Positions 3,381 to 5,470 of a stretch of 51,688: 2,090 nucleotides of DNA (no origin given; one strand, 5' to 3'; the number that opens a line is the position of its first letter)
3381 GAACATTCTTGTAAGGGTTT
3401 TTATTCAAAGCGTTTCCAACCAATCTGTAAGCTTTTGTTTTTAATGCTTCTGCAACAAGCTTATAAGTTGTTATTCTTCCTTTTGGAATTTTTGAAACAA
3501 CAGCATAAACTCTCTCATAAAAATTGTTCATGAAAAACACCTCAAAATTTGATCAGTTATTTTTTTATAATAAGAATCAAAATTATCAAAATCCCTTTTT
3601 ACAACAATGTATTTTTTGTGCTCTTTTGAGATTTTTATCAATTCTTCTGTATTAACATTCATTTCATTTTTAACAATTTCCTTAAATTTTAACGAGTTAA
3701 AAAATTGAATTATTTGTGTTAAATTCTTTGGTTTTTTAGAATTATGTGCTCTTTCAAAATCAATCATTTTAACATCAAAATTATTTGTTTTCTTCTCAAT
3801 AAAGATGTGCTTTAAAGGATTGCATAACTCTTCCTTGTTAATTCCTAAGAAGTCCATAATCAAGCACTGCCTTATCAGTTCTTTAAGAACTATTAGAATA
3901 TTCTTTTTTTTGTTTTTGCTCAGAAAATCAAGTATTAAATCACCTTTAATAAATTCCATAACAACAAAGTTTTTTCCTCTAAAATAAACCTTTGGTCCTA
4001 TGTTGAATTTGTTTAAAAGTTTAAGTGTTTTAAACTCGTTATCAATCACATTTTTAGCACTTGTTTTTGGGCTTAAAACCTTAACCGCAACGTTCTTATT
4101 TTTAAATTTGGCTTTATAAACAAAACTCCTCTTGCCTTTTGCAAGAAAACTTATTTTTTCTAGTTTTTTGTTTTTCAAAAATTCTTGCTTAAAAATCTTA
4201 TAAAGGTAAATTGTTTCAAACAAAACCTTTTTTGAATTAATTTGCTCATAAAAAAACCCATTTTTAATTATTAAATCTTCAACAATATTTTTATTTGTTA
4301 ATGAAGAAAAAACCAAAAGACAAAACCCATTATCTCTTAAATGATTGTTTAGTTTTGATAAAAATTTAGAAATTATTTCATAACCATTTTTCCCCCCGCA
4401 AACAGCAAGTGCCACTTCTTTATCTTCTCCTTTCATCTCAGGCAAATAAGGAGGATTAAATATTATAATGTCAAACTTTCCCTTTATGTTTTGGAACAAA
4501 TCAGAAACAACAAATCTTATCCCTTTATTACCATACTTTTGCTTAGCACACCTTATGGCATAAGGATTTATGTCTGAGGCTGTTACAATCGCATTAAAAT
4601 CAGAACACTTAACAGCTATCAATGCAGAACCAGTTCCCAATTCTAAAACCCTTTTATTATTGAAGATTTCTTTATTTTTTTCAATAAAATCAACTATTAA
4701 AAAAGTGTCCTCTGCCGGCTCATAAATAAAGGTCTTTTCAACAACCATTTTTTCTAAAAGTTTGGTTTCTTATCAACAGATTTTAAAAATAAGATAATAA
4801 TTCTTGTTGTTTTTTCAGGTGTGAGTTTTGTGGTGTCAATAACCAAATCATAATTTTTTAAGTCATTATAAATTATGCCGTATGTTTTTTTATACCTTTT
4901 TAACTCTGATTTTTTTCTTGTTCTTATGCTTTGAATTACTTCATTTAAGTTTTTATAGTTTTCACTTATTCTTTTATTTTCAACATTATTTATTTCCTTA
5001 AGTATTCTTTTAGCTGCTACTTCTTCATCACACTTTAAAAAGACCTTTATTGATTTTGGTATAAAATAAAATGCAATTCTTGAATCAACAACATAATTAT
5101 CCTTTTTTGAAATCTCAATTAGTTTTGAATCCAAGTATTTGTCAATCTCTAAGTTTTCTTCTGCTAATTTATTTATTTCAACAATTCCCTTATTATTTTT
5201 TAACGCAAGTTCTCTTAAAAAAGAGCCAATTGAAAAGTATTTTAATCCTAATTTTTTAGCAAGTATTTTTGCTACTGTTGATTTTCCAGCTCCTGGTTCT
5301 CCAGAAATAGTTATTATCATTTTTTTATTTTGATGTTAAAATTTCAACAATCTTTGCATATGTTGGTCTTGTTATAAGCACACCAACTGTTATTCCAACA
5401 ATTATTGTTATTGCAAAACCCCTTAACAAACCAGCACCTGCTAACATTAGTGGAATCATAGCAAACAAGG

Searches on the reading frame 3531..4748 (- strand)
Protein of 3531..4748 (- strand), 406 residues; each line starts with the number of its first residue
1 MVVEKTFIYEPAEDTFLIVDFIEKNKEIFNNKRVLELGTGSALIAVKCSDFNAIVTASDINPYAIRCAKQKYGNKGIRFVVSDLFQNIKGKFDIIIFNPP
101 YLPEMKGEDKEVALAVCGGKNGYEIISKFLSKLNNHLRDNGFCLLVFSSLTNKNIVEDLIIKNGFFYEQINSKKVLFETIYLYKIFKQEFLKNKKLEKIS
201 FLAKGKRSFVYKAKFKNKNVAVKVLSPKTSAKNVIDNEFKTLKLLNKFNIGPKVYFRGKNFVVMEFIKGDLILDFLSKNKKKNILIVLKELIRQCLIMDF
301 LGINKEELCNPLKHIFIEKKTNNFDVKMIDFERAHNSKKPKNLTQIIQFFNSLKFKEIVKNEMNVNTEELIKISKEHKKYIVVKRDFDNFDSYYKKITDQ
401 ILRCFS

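Call 87: search_protein_families(library=pfam, proteins=[window:3531-4748:-], max_evalue=0.001)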
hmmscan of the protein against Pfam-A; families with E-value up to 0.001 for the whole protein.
window:3531-4748:- (406 aa): 6 families
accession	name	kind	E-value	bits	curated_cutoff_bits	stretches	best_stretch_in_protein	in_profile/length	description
PF05175.20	MTS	-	1e-12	48.5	23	1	19-106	24-113/170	Methyltransferase small domain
PF08241.18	Methyltransf_11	-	7.9e-06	26.9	21.2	1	35-97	1-66/95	Methyltransferase domain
PF13649.12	Methyltransf_25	-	1e-05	26.5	27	1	34-99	1-72/97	Methyltransferase domain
PF07669.17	Eco57I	-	4e-05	24.2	25.3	1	84-149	64-136/171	Eco57I restriction-modification methylase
PF06325.19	PrmA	-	0.00014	21.9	22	1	28-98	159-233/296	Ribosomal protein L11 methyltransferase (PrmA)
PF07714.23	PK_Tyr_Ser-Thr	-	0.00083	19.2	23.1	1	200-286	5-102/258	Protein tyrosine and serine/threonine kinase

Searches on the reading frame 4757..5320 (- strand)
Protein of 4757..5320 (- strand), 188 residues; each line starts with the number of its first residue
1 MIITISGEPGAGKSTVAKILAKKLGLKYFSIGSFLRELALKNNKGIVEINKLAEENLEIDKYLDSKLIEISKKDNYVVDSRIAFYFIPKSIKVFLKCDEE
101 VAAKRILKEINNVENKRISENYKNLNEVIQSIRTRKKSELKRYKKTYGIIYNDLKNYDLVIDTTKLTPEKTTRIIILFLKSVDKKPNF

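Call 87: search_protein_families(library=pfam, proteins=[window:4757-5320:-], max_evalue=0.001)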
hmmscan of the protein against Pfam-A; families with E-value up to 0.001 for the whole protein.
window:4757-5320:- (188 aa): 10 families
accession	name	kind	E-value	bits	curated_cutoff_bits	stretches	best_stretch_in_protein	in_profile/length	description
PF13189.12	Cytidylate_kin2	-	9.3e-19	68.7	28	1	2-165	1-176/176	Cytidylate kinase-like family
PF13238.12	AAA_18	-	1.5e-15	58.2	29.4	1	3-116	1-118/128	AAA domain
PF02224.24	Cytidylate_kin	-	2.7e-15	57.1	26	2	3-45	1-43/211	Cytidylate kinase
PF13207.12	AAA_17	-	3.8e-15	56.8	27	1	7-109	2-122/136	AAA domain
PF00406.28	ADK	-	1.2e-07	32.4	26.8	1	5-54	1-50/151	Adenylate kinase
PF00004.35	AAA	-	1.8e-05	25.6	21.2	1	4-32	2-30/131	ATPase family associated with various cellular activities (AAA)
PF01202.28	SKI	-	2.6e-05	24.8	22.1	1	9-118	1-109/159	Shikimate kinase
PF01712.25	dNK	-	9.3e-05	22.7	27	0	3-29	1-27/203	Deoxynucleoside kinase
PF03215.21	Rad17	-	0.00076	19.9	23.8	0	2-29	47-74/186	Rad17 P-loop domain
PF20720.3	nSTAND3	-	0.00087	19.5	27.2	1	2-24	19-41/155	Novel STAND NTPase 3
